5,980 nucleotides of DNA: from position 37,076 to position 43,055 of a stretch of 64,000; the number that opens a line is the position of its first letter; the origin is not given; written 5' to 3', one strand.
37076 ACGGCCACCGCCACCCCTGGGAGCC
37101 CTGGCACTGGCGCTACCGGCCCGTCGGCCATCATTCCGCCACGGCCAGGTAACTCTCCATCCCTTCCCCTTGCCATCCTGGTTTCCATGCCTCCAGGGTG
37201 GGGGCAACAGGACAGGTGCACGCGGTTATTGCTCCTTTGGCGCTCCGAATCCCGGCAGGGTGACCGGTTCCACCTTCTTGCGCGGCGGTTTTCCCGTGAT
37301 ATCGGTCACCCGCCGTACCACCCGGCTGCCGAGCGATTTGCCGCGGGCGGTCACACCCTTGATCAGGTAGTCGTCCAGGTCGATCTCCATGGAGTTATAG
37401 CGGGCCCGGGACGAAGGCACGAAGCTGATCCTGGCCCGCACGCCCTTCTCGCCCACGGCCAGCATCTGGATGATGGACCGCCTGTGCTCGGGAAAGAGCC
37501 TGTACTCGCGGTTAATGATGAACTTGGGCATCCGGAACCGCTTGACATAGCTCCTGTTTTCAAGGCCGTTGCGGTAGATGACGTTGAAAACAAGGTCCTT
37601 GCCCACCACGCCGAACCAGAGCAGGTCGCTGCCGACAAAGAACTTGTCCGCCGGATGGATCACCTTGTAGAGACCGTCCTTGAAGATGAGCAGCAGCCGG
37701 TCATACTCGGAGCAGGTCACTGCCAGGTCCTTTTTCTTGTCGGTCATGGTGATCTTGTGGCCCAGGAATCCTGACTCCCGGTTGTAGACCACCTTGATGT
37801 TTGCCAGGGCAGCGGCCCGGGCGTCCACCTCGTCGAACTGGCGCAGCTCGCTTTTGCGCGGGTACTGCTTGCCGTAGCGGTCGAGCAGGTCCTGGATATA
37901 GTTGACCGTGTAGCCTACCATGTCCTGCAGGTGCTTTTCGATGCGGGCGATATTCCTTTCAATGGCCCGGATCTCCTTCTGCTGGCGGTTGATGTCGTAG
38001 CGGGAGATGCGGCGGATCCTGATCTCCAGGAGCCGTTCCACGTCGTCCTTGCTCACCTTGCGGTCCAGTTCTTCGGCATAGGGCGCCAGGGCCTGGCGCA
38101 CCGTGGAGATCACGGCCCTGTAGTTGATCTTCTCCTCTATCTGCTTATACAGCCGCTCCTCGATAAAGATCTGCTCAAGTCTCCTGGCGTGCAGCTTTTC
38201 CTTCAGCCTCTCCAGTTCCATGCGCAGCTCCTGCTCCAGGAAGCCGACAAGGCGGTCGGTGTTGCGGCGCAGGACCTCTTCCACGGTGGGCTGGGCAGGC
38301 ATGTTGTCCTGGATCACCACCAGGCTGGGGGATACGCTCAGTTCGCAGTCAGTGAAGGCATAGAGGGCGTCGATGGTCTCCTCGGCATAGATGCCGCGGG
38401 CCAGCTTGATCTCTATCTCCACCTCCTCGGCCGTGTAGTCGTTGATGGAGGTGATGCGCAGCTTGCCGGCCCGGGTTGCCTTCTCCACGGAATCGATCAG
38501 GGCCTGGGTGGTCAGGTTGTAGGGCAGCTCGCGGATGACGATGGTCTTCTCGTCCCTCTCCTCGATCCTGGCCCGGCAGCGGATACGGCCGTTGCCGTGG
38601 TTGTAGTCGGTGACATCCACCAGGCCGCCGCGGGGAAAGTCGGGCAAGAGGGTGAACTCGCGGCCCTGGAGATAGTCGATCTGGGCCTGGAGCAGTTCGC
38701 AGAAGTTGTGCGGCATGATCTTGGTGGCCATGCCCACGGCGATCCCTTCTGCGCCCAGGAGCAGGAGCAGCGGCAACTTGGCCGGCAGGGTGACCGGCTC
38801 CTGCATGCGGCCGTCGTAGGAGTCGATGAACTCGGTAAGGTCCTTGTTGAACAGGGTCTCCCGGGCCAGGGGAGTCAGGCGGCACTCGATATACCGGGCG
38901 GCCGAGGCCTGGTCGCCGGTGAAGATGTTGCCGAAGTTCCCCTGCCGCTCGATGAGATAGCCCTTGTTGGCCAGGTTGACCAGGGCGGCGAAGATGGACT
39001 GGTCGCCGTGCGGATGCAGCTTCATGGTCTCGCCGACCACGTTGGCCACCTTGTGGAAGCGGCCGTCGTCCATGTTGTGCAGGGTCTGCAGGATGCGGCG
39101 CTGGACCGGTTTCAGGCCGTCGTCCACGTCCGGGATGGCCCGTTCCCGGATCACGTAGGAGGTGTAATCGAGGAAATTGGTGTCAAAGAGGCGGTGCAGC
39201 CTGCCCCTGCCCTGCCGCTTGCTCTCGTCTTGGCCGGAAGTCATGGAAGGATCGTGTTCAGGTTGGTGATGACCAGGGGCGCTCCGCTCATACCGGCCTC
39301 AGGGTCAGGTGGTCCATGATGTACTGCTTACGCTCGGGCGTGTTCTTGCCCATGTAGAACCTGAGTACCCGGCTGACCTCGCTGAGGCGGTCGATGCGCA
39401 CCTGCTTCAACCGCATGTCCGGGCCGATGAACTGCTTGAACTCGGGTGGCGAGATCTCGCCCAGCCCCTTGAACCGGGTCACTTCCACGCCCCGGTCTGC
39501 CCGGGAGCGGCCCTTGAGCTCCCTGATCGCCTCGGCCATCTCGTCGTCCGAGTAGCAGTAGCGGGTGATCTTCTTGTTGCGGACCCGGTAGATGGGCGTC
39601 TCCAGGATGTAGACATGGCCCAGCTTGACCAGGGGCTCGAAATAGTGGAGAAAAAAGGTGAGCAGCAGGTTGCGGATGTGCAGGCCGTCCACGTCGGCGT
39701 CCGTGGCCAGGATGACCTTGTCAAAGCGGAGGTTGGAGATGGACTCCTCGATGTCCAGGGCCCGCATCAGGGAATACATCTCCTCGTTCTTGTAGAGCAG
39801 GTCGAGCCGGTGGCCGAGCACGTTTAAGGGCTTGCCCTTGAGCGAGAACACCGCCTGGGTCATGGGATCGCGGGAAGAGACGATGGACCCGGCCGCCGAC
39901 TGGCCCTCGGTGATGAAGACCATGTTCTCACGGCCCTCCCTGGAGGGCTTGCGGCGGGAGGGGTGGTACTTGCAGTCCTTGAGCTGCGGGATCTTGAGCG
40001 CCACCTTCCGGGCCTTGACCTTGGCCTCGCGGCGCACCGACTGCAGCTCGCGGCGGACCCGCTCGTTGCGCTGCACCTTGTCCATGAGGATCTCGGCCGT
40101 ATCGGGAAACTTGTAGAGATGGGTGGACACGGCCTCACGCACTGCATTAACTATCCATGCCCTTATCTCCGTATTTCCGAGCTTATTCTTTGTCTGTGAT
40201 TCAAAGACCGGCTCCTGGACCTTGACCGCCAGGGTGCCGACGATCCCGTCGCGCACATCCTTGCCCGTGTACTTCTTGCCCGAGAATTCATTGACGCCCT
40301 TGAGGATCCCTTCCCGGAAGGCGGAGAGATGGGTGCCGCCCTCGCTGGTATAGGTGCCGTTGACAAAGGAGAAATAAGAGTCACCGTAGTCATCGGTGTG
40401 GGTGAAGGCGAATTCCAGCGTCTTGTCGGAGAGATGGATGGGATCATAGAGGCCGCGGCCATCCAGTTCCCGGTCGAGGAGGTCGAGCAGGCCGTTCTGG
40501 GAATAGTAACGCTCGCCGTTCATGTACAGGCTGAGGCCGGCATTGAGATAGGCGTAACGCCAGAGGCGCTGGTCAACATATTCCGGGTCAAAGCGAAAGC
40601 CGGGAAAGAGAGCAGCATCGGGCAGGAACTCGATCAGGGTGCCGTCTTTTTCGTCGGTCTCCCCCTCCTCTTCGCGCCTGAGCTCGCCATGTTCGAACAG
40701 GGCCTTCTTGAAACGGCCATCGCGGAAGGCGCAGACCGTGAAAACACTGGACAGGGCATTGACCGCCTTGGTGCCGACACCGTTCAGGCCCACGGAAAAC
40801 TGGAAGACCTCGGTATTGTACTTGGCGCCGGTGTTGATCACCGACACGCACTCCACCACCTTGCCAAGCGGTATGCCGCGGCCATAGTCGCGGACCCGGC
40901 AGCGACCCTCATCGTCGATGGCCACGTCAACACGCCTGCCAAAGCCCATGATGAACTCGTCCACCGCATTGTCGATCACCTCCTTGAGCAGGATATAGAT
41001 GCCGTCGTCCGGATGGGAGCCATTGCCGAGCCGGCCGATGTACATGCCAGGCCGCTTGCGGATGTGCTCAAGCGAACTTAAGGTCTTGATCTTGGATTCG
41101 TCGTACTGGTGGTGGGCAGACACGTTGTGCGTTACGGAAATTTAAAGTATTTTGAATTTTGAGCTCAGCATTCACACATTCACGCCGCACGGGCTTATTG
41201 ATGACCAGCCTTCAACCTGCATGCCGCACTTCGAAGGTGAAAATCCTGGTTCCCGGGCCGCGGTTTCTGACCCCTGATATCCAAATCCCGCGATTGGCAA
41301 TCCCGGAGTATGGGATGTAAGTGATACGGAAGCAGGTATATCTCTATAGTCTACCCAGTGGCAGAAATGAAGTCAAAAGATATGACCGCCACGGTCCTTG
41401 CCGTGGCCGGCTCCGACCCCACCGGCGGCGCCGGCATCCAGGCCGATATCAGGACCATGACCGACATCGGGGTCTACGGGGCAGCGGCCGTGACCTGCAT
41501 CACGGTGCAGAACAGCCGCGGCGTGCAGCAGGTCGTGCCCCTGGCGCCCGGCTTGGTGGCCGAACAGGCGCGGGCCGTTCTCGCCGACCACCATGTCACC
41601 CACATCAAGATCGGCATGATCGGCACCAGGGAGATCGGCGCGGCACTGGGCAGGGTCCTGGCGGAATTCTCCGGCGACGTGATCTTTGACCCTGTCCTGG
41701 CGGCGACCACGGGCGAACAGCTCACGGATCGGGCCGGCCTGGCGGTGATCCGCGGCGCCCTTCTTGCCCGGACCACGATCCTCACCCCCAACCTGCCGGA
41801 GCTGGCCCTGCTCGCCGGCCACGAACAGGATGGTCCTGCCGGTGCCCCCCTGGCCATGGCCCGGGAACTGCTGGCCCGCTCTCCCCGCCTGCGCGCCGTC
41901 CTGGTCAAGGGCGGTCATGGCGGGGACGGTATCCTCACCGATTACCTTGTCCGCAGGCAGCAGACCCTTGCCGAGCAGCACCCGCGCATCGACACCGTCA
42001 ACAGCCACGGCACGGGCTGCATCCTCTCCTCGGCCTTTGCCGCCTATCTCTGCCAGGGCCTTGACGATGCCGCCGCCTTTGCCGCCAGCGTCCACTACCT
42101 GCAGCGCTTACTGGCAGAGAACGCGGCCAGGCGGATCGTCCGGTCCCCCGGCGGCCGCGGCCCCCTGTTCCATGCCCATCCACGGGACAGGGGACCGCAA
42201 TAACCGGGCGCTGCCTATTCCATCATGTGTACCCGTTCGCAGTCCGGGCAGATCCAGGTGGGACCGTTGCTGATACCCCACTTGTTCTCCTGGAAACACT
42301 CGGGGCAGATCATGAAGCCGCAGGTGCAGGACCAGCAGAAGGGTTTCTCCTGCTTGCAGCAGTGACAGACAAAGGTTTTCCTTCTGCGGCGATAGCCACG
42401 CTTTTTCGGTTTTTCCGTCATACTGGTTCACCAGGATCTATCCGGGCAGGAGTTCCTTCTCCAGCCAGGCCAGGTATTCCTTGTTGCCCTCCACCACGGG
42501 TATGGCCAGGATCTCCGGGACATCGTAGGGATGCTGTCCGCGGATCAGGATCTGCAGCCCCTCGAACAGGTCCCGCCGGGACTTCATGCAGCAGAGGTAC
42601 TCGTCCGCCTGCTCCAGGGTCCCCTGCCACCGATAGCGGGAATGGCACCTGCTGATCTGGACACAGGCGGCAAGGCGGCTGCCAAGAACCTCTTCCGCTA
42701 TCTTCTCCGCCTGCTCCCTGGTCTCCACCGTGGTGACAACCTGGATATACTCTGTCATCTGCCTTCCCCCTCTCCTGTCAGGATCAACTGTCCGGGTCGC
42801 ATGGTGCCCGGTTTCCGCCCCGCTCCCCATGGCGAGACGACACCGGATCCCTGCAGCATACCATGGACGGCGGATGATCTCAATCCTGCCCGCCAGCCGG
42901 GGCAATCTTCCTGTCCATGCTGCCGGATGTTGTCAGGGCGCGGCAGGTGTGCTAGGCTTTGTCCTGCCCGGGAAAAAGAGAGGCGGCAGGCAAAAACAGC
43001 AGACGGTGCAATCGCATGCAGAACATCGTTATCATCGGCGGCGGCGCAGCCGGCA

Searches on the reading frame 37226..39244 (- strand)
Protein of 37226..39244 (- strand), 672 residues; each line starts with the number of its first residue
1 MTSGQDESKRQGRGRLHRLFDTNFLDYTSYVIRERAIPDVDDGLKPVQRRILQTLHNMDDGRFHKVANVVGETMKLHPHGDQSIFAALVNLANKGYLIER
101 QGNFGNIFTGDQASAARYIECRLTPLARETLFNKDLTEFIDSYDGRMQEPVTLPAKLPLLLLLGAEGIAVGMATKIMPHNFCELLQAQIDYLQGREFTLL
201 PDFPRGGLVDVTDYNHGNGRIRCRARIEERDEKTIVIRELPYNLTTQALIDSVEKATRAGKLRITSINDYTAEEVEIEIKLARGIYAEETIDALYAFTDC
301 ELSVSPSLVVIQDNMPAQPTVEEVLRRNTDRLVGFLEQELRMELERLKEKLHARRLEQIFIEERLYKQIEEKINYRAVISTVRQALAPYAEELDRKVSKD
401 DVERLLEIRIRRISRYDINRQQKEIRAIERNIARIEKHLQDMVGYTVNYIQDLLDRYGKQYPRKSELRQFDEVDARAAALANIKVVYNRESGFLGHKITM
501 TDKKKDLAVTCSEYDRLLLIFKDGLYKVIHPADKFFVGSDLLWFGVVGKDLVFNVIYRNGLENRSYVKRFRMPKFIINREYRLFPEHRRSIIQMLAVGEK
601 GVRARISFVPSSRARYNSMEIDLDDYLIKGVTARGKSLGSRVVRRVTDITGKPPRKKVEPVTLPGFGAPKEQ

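Call 7: search_protein_families(library=pfam, proteins=[window:37226-39244:-], max_evalue=0.00001)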
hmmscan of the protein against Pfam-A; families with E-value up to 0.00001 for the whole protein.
window:37226-39244:- (672 aa): 1 family
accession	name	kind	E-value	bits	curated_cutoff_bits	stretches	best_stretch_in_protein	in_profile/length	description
PF00521.26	DNA_topoisoIV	-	3.3e-108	362.8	31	1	35-441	1-419/432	DNA gyrase/topoisomerase IV, subunit A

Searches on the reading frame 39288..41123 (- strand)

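Call 7: search_protein_families(library=pfam, proteins=[window:39288-41123:-], max_evalue=0.00001)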
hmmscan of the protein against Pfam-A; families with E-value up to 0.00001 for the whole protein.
window:39288-41123:- (611 aa): 4 families
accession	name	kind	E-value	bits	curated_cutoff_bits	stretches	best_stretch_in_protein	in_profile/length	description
PF00204.31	DNA_gyraseB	-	1.6e-32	112.8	27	1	234-364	32-171/173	DNA gyrase B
PF01751.28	Toprim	-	3.8e-14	53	23.1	1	402-508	2-95/96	Toprim domain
PF00986.26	DNA_gyraseB_C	-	1.7e-08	34.9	29.8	1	544-603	2-63/63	DNA gyrase B subunit, carboxyl terminus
PF02518.31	HATPase_c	-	5e-07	30.6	26.4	1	40-126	4-85/111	Histidine kinase-, DNA gyrase B-, and HSP90-like ATPase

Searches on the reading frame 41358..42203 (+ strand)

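Call 7: search_protein_families(library=pfam, proteins=[window:41358-42203:+], max_evalue=0.00001)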
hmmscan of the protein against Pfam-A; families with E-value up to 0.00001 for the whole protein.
window:41358-42203:+ (281 aa): 2 families
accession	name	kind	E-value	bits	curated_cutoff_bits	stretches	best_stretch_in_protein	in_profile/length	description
PF08543.17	Phos_pyr_kin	-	1.4e-65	221.5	27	1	20-255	1-235/246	Phosphomethylpyrimidine kinase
PF00294.29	PfkB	-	8e-06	25.8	25.8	0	98-243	151-281/302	pfkB family carbohydrate kinase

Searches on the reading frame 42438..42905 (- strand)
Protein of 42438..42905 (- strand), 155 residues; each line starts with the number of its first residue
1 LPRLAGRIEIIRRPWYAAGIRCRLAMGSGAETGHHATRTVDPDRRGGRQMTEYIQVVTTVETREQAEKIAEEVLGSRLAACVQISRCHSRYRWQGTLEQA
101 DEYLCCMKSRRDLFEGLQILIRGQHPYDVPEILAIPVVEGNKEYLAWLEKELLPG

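Call 7: search_protein_families(library=pfam, proteins=[window:42438-42905:-], max_evalue=0.00001)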
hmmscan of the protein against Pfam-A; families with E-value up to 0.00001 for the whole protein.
window:42438-42905:- (155 aa): 1 family
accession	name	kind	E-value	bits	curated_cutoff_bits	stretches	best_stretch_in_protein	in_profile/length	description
PF03091.20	CutA1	-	2.9e-32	110.8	22.4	1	56-150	3-98/99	CutA1 divalent ion tolerance protein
